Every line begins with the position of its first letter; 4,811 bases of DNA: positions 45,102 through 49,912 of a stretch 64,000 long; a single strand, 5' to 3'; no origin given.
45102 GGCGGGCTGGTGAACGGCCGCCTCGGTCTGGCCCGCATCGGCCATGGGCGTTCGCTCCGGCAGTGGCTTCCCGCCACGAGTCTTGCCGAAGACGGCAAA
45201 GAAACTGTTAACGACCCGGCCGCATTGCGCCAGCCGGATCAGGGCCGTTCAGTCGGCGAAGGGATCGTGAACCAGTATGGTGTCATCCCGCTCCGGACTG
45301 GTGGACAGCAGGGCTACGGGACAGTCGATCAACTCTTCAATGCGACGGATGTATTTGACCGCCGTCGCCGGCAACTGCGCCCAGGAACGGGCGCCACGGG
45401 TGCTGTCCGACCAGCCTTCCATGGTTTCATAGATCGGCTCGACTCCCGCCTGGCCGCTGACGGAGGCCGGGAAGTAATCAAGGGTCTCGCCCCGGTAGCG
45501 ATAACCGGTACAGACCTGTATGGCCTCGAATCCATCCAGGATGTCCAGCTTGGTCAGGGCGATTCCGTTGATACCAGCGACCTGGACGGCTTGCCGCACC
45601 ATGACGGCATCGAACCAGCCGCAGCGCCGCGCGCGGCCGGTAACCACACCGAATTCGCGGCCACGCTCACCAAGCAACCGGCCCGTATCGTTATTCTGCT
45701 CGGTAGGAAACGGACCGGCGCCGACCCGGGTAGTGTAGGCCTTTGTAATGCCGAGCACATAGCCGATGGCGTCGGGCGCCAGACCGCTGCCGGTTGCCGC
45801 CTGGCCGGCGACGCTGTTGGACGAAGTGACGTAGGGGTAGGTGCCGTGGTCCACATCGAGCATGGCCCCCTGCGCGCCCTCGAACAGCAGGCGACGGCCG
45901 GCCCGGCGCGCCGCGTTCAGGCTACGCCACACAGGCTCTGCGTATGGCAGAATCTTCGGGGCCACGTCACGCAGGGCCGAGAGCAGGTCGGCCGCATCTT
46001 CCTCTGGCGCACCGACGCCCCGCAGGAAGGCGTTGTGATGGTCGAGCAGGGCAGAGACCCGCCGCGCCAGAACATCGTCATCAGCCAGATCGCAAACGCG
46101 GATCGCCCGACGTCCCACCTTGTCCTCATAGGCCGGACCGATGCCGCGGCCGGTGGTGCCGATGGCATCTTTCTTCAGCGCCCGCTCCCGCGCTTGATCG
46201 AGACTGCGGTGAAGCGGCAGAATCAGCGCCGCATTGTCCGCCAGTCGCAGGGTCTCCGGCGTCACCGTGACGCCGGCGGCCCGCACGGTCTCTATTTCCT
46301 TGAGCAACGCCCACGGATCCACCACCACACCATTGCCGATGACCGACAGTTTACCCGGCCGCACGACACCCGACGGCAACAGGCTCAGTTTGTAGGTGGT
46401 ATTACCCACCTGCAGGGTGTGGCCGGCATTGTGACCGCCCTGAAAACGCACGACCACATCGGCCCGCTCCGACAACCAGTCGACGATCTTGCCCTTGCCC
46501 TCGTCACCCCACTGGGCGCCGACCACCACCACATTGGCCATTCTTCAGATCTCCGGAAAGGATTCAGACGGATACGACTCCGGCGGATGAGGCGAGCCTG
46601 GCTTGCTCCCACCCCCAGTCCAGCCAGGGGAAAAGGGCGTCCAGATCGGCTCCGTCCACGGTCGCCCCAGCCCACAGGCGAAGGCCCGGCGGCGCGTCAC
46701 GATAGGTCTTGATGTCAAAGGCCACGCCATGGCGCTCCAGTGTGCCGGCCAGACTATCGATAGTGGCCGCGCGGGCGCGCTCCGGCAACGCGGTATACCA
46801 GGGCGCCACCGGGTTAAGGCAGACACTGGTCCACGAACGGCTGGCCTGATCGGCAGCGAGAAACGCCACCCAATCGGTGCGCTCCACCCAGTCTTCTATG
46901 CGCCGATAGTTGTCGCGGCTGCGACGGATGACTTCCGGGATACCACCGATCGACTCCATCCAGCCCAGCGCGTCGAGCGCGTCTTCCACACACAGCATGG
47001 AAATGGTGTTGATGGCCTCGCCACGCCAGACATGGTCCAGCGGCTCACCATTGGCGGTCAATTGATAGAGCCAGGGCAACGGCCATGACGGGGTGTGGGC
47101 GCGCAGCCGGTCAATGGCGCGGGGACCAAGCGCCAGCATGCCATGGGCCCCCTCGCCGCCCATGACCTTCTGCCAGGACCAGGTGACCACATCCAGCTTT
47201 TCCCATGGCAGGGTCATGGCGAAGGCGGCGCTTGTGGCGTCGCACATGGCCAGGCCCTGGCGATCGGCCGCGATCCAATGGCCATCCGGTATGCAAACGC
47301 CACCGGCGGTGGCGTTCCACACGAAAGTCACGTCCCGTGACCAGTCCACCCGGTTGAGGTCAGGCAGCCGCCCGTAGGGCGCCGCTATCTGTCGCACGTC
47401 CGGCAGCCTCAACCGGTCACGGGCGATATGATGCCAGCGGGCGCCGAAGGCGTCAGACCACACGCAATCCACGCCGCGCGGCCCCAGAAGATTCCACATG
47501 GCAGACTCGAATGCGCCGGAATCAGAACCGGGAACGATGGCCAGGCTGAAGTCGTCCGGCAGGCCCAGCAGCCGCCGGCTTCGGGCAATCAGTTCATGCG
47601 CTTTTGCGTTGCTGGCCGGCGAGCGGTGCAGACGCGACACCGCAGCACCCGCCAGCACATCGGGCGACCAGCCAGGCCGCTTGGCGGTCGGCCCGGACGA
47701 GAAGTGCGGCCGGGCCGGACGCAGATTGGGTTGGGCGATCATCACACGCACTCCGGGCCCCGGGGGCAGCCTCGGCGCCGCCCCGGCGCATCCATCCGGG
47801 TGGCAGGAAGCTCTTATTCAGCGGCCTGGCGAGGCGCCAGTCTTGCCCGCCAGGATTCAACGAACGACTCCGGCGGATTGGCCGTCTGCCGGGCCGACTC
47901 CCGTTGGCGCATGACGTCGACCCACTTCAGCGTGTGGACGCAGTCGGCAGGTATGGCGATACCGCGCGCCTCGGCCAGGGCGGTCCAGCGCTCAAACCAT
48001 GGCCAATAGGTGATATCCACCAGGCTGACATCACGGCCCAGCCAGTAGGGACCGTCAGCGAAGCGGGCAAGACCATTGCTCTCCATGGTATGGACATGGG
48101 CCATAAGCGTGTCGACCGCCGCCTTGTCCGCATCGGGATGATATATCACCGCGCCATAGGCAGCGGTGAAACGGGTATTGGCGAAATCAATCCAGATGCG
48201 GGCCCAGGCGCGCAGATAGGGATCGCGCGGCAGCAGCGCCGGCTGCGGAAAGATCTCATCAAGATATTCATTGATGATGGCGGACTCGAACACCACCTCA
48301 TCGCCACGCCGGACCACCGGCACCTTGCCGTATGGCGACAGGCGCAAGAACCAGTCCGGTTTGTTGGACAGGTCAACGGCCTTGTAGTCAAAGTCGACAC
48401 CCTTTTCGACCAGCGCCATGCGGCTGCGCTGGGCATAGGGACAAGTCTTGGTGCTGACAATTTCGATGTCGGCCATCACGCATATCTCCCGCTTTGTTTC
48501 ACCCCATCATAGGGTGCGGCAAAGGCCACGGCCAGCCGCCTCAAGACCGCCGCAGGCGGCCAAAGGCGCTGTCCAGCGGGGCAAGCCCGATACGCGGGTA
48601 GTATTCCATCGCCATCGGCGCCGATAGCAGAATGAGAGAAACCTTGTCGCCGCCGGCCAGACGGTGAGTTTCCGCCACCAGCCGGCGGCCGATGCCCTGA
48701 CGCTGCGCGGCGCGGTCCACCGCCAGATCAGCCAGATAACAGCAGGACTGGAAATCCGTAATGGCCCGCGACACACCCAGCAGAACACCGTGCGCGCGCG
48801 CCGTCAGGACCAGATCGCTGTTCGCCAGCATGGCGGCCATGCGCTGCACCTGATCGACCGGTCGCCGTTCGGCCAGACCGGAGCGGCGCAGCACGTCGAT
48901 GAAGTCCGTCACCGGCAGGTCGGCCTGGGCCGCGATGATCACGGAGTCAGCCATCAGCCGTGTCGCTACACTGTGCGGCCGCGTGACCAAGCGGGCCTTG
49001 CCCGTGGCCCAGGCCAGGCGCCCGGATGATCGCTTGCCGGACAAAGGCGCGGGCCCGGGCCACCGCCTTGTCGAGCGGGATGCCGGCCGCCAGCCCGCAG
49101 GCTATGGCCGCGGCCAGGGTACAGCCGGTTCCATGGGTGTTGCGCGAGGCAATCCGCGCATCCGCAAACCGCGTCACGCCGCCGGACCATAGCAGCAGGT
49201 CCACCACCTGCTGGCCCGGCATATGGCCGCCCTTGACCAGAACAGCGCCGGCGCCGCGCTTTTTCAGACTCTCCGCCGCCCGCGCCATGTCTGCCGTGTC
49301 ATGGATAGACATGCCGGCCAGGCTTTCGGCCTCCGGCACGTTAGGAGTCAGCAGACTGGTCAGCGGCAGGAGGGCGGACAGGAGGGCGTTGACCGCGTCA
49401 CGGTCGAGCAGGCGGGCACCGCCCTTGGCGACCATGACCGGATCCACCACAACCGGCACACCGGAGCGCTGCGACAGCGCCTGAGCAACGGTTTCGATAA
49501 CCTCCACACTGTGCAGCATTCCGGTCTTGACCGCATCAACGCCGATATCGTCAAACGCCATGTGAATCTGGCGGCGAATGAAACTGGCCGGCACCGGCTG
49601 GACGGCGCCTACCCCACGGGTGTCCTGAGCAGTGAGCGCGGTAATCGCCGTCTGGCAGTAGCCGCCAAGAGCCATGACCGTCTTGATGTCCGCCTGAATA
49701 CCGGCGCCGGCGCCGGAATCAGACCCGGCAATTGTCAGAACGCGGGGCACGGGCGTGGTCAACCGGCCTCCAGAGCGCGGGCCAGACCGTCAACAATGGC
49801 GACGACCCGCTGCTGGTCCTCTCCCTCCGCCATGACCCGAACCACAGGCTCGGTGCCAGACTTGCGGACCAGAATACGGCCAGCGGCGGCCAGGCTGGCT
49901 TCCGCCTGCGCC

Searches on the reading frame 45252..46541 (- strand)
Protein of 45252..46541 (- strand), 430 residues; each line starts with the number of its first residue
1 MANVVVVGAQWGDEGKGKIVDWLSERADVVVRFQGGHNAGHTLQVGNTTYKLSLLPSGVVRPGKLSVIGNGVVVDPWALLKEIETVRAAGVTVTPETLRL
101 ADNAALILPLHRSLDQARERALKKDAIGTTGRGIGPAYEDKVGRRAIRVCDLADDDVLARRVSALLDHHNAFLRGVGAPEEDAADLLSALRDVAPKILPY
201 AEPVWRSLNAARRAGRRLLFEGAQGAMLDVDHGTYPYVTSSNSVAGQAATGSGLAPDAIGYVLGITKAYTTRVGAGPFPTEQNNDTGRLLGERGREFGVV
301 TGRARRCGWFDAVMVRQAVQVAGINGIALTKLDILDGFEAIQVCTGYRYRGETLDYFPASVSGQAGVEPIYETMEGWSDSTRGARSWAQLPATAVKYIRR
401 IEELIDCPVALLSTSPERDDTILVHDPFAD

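Call 23: find_encoding_contigs(protein=window:45252-46541:-, flank=10000, max_places=1)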
Protein window:45252-46541:- (430 aa): no gene with exactly this product is on record in the collection.

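Call 25: search_protein_families(library=pfam, proteins=[window:45252-46541:-], max_evalue=0.00001)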
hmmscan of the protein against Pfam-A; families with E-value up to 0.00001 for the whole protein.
window:45252-46541:- (430 aa): 1 family
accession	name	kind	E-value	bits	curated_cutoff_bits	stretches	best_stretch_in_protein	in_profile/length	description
PF00709.27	Adenylsucc_synt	-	3.7e-175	583.1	27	1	5-422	1-416/416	Adenylosuccinate synthetase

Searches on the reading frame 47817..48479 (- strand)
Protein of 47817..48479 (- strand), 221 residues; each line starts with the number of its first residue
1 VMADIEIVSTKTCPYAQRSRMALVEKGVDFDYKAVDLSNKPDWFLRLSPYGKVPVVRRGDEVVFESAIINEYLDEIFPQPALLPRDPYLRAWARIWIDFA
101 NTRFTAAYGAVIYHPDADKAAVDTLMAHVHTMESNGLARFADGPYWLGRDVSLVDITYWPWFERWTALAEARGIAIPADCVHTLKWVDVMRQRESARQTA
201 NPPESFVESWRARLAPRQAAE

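Call 26: search_protein_families(library=pfam, proteins=[window:47817-48479:-], max_evalue=0.00001)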
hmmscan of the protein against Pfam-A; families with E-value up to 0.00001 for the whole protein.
window:47817-48479:- (221 aa): 4 families
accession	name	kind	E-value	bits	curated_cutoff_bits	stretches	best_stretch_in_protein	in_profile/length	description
PF13409.12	GST_N_2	-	8.5e-20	71.6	25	1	12-75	1-69/70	Glutathione S-transferase, N-terminal domain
PF13417.12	GST_N_3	-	6.6e-18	65.3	22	1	11-80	5-74/75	Glutathione S-transferase, N-terminal domain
PF02798.26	GST_N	-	8e-15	55.4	20.9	1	11-75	9-76/76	Glutathione S-transferase, N-terminal domain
PF22441.2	CLIC-like_N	-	1.7e-09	38.2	23.5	1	11-77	17-83/86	CLIC-like N-terminal domain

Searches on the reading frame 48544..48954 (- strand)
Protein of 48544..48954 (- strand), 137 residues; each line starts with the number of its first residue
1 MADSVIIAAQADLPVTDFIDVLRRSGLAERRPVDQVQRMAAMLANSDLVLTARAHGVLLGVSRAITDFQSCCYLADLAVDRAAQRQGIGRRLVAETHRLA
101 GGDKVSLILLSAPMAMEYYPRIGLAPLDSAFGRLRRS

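Call 26: search_protein_families(library=pfam, proteins=[window:48544-48954:-], max_evalue=0.00001)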
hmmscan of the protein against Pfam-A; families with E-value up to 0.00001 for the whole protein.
window:48544-48954:- (137 aa): 3 families
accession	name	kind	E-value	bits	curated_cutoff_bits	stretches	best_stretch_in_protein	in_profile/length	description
PF13673.13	Acetyltransf_10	-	1.6e-08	35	23.6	1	37-129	20-112/128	Acetyltransferase (GNAT) domain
PF00583.31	Acetyltransf_1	-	8.1e-08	33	20.7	1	42-105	28-93/116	Acetyltransferase (GNAT) family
PF13508.13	Acetyltransf_7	-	9.4e-08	32.8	27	1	49-123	5-81/84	Acetyltransferase (GNAT) domain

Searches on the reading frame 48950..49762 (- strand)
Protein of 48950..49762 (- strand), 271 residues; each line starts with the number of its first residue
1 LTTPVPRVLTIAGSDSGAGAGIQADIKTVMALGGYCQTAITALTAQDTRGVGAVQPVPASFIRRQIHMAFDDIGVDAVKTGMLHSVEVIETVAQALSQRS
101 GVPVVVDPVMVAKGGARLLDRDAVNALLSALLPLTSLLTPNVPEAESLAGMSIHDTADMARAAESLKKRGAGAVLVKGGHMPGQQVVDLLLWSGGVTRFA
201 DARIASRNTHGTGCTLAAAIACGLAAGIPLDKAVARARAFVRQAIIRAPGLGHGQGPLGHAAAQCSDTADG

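Call 26: search_protein_families(library=pfam, proteins=[window:48950-49762:-], max_evalue=0.00001)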
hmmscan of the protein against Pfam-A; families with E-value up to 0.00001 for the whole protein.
window:48950-49762:- (271 aa): 2 families
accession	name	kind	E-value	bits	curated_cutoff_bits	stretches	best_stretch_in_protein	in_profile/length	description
PF08543.17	Phos_pyr_kin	-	6.6e-92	307.8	27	1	15-258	1-245/246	Phosphomethylpyrimidine kinase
PF00294.29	PfkB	-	9.8e-11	42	25.8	1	93-240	151-285/302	pfkB family carbohydrate kinase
